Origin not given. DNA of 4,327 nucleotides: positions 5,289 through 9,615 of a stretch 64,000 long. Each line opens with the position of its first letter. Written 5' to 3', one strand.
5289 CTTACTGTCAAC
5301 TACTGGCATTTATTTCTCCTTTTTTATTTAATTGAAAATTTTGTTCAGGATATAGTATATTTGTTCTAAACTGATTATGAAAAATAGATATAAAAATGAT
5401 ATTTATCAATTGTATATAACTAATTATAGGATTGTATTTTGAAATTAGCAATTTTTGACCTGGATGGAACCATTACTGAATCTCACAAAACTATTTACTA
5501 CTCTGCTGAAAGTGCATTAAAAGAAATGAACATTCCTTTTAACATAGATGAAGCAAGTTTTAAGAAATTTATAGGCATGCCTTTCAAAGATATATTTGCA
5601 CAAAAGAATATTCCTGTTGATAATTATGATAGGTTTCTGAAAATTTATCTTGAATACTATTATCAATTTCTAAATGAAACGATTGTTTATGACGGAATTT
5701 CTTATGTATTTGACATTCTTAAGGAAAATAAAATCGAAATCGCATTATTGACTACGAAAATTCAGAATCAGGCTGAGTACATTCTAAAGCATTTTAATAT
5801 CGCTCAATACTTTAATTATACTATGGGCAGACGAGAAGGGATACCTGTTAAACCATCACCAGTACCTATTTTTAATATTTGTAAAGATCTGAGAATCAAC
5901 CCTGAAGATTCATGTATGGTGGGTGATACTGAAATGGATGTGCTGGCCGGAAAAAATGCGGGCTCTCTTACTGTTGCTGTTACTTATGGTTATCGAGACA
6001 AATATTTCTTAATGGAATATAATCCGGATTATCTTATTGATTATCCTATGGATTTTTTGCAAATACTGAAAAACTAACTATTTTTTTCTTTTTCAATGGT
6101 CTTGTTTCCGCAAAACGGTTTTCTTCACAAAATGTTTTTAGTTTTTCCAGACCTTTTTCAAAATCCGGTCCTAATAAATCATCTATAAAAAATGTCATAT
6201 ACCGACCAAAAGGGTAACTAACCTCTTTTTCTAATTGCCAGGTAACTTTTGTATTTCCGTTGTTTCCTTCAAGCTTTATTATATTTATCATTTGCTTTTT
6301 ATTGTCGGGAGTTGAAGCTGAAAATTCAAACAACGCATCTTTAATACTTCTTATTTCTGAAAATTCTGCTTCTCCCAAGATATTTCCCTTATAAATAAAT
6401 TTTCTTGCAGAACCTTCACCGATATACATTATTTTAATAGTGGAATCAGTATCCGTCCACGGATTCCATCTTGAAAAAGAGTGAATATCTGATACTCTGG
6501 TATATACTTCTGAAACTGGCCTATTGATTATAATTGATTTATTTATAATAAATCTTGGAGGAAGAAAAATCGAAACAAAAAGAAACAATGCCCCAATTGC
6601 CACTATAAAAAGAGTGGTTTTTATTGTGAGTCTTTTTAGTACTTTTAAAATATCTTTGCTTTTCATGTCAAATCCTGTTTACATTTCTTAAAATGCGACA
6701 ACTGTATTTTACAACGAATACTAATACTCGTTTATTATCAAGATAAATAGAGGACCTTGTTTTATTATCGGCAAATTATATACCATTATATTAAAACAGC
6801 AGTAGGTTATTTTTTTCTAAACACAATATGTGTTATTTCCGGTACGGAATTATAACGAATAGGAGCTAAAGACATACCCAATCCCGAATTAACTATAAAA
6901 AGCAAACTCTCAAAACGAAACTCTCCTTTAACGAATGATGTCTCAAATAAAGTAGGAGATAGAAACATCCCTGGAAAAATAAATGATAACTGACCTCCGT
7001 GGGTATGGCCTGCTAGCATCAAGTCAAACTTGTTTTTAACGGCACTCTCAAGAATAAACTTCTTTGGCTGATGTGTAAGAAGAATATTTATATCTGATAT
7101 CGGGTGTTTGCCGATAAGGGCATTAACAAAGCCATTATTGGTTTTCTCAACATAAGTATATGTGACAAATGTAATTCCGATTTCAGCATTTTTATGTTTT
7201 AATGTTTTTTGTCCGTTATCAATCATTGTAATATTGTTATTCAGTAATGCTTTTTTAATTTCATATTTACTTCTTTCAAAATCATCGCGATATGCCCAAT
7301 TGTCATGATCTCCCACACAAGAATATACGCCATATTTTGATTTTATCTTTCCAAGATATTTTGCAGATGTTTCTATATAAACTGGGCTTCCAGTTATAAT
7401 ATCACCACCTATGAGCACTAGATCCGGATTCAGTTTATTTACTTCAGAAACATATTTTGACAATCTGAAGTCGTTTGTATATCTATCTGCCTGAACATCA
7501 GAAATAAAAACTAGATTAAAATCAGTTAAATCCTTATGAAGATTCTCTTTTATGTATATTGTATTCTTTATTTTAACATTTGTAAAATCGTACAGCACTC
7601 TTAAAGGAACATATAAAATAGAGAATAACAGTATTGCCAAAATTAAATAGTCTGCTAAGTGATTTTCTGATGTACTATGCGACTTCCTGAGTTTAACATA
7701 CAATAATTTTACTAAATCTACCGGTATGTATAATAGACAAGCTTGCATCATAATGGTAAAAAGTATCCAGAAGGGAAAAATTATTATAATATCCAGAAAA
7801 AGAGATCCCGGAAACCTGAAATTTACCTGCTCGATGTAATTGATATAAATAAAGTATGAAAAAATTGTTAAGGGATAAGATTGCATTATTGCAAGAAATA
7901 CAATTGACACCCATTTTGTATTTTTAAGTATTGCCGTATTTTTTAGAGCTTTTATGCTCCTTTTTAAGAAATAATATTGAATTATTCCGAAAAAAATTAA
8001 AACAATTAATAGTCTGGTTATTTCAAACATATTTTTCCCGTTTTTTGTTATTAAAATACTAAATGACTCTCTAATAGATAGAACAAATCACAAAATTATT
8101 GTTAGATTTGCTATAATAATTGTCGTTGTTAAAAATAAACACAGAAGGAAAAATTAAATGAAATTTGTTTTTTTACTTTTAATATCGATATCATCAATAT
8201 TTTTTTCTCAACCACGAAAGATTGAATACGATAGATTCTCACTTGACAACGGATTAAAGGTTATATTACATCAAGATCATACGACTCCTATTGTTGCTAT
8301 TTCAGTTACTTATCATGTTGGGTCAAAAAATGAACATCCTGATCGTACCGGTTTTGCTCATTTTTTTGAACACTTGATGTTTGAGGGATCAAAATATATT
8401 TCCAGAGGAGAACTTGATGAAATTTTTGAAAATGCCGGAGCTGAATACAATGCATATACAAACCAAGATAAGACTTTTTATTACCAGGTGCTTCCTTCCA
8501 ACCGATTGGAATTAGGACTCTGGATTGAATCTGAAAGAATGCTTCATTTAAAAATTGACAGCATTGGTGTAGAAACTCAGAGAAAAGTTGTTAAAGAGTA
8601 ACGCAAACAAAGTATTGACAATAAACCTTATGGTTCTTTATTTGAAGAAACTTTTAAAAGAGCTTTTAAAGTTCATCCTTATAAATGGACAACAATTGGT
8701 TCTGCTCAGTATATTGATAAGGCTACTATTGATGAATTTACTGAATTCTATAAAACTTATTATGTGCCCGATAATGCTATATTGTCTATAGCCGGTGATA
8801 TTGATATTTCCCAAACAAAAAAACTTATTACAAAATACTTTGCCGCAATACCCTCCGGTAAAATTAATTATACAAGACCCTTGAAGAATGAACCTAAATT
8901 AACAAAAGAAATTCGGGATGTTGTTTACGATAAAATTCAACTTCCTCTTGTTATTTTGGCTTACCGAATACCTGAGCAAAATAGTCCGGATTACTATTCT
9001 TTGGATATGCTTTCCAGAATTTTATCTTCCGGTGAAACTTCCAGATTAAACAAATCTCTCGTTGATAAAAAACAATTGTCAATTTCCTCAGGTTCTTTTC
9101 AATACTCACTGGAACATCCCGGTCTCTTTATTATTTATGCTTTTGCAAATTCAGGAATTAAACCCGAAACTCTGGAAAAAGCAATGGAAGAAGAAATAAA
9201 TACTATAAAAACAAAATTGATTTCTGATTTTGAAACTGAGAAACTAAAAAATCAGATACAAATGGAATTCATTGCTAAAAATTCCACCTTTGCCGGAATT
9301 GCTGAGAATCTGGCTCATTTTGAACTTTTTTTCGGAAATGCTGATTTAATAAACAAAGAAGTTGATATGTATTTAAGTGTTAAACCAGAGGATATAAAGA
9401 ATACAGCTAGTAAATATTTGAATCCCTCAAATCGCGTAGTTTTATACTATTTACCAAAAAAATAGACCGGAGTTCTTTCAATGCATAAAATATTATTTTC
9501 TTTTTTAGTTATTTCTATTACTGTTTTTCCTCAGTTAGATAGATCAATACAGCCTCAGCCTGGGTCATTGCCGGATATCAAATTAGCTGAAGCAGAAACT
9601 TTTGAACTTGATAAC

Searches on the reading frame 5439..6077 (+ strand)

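Call 54: search_protein_families(library=pfam, proteins=[window:5439-6077:+], max_evalue=0.001)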
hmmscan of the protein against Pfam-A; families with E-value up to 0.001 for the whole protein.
window:5439-6077:+ (212 aa): 4 families
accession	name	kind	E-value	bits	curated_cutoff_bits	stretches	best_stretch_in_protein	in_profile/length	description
PF13419.12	HAD_2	-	6.9e-37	127.7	23.8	1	5-181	2-178/178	Haloacid dehalogenase-like hydrolase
PF00702.32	Hydrolase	-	1.3e-24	88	26.4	1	1-175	1-191/191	haloacid dehalogenase-like hydrolase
PF13242.12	Hydrolase_like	-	7.4e-11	42.3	22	1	138-201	4-70/75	HAD-hyrolase-like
PF12710.13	HAD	-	0.00034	21.5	27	1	4-126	1-133/189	haloacid dehalogenase-like hydrolase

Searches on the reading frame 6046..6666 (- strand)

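Call 54: search_protein_families(library=pfam, proteins=[window:6046-6666:-], max_evalue=0.001)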
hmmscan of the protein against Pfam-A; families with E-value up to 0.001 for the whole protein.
window:6046-6666:- (206 aa): 1 family
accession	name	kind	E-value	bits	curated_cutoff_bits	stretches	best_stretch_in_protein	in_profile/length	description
PF10604.15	Polyketide_cyc2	-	4.8e-09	37.1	27.4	1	41-178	4-139/142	Polyketide cyclase / dehydrase and lipid transport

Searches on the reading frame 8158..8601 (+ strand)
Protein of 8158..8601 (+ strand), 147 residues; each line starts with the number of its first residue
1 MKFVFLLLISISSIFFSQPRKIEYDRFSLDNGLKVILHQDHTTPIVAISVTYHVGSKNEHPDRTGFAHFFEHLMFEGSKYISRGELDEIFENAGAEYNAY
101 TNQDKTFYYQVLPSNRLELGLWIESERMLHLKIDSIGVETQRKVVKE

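Call 54: search_protein_families(library=pfam, proteins=[window:8158-8601:+], max_evalue=0.001)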
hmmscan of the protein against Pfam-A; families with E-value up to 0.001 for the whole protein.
window:8158-8601:+ (147 aa): 1 family
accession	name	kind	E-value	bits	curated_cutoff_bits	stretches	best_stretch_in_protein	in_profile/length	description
PF00675.25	Peptidase_M16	-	2e-21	76.9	22.3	1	34-146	1-113/149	Insulinase (Peptidase family M16)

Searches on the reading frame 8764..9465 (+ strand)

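Call 54: search_protein_families(library=pfam, proteins=[window:8764-9465:+], max_evalue=0.001)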
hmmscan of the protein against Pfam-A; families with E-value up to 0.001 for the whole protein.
window:8764-9465:+ (233 aa): 1 family
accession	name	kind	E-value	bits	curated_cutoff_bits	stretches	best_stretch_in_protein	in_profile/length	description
PF05193.26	Peptidase_M16_C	-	1e-30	107.4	23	1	2-164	17-180/181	Peptidase M16 inactive domain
